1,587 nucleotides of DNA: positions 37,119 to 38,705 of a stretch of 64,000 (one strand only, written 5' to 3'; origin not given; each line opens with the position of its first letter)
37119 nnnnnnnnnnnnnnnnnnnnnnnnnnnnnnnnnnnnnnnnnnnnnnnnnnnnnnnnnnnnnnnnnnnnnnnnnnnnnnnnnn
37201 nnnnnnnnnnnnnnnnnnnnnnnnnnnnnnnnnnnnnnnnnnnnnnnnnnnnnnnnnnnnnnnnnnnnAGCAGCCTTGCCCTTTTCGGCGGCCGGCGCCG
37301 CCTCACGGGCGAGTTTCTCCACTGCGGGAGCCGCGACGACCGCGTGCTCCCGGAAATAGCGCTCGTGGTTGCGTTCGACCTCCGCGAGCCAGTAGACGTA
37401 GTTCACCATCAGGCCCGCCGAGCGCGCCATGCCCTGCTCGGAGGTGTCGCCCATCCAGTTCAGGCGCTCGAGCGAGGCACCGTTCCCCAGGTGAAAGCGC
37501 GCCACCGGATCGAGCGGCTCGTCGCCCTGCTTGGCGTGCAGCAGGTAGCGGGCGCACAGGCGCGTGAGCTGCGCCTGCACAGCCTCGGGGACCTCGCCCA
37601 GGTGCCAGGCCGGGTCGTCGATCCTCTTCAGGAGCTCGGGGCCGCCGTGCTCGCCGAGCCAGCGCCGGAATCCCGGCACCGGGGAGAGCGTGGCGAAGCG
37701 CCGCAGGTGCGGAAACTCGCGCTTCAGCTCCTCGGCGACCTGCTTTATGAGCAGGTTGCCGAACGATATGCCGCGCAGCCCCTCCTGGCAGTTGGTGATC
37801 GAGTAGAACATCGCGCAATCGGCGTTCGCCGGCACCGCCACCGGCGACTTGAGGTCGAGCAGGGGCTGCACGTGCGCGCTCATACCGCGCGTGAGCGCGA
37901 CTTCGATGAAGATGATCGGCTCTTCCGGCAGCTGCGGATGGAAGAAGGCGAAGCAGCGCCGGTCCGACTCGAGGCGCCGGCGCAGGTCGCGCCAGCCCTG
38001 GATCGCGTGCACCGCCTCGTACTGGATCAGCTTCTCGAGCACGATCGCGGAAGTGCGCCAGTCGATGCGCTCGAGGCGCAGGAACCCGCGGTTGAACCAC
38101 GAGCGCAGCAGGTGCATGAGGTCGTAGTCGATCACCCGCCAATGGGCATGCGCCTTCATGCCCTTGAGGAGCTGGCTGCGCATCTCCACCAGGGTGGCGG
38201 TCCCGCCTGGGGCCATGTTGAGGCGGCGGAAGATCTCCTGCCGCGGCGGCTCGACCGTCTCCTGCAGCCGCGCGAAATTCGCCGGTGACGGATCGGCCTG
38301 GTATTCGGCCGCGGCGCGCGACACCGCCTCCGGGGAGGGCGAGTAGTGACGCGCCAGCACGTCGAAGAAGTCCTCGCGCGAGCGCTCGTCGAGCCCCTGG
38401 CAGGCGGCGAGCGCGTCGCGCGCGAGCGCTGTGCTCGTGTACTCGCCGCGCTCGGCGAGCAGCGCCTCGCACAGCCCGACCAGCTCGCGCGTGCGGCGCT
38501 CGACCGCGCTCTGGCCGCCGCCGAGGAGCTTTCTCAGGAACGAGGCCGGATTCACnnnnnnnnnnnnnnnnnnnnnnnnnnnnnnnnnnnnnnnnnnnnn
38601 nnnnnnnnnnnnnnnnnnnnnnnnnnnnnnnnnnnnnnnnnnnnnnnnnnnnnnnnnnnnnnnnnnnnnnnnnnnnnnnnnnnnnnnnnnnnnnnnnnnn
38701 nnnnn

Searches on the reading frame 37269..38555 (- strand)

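Call 67: search_protein_families(library=pfam, proteins=[window:37269-38555:-], max_evalue=0.00001)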
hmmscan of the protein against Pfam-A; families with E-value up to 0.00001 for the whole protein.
window:37269-38555:- (429 aa): 2 families
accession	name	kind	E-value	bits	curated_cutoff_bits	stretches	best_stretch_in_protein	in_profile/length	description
PF05292.17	MCD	-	5.4e-101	337.9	23.2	1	157-388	1-252/253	Malonyl-CoA decarboxylase C-terminal domain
PF17408.7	MCD_N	-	5.4e-26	91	22.4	1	71-154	1-85/85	Malonyl-CoA decarboxylase N-terminal domain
